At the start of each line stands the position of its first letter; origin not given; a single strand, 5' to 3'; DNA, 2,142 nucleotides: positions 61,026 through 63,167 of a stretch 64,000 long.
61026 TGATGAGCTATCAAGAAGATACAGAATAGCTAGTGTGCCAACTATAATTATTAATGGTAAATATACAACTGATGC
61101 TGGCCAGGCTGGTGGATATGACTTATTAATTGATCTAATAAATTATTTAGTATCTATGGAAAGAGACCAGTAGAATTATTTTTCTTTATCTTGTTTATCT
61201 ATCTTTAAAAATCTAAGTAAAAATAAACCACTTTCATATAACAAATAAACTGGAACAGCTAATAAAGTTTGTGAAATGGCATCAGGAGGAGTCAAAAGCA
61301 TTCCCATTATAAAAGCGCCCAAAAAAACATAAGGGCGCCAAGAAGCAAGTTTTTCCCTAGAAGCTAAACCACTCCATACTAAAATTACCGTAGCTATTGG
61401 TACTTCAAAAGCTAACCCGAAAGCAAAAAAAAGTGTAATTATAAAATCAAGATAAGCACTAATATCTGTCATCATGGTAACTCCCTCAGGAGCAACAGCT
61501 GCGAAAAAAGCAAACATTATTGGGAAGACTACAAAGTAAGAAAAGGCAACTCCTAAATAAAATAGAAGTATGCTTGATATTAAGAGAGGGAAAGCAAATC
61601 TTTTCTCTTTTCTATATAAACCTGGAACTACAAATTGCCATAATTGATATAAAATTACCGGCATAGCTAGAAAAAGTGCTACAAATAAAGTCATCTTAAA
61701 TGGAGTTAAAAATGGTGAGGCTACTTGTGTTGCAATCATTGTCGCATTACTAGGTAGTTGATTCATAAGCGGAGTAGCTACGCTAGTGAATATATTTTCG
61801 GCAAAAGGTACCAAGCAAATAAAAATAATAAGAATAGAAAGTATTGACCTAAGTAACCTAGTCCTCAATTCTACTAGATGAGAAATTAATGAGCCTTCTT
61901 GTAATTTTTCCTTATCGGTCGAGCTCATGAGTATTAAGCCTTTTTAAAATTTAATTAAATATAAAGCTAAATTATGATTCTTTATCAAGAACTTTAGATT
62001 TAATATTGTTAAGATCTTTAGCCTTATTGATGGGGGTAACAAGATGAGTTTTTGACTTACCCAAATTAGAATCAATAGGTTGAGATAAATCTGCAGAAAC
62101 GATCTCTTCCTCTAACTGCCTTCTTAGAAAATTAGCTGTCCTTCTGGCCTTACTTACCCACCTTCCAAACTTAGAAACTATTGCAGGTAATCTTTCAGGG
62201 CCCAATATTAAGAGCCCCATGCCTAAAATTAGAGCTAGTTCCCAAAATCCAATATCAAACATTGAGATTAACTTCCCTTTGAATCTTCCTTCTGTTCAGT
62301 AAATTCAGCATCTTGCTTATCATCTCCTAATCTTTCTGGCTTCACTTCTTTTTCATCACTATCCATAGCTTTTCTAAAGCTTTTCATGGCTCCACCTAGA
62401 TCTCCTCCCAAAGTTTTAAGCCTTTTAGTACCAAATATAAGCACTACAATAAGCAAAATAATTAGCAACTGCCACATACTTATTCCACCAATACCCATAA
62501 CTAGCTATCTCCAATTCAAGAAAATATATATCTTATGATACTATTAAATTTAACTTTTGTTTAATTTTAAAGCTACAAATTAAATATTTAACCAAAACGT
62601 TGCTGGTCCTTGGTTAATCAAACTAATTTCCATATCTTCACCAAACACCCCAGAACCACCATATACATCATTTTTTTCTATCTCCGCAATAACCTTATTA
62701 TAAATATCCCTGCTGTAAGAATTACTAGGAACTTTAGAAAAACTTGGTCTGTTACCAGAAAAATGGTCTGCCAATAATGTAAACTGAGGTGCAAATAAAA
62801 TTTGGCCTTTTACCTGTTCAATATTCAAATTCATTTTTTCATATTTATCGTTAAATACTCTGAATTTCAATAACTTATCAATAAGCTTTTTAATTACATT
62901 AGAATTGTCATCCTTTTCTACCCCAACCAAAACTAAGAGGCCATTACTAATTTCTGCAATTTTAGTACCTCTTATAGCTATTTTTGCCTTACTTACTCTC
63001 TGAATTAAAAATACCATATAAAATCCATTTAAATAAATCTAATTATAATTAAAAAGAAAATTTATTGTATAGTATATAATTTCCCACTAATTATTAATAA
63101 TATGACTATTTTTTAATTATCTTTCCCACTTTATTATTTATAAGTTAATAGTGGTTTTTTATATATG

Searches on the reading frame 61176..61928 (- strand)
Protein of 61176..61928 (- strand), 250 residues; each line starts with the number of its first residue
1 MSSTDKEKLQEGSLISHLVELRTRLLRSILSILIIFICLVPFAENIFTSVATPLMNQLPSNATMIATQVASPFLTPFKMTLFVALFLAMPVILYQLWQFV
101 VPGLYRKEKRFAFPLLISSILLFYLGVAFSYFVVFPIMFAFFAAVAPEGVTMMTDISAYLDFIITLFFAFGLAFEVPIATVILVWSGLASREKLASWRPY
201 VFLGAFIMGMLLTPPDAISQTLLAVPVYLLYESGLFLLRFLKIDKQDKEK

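Call 62: search_protein_families(library=ncbifam, proteins=[window:61176-61928:-], max_evalue=0.00001)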
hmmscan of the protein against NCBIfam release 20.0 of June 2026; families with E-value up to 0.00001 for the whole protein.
window:61176-61928:- (250 aa): 3 families
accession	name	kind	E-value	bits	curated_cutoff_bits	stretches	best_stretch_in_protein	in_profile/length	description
NF008174.0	PRK10921.1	equivalog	4.6e-99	331.2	432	1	13-247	8-242/258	Sec-independent protein translocase subunit TatC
TIGR00945.1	tatC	equivalog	3e-70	236.5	132.7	1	14-231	1-215/215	twin-arginine translocase subunit TatC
TIGR01912.1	TatC-Arch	equivalog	5.6e-42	144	192.6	1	17-238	5-229/234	Sec-independent protein translocase TatC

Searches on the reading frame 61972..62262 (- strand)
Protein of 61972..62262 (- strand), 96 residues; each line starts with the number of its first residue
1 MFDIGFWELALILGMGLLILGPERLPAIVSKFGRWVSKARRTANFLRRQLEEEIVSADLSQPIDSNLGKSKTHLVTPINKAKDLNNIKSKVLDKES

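Call 98: search_protein_families(library=pfam, proteins=[window:61972-62262:-], max_evalue=0.001)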
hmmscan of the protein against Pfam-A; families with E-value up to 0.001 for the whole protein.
window:61972-62262:- (96 aa): 1 family
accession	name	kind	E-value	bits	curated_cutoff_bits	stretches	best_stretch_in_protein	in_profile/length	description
PF02416.21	TatA_B_E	-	1.8e-05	24.4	21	1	4-29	1-26/53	mttA/Hcf106 family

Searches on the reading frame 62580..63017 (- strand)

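Call 98: search_protein_families(library=pfam, proteins=[window:62580-63017:-], max_evalue=0.001)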
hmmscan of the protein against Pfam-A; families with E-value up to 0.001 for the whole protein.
window:62580-63017:- (145 aa): 1 family
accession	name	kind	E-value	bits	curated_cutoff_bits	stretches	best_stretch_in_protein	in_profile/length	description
PF02580.21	Tyr_Deacylase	-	4.2e-42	144.3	25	1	4-143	3-143/144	D-Tyr-tRNA(Tyr) deacylase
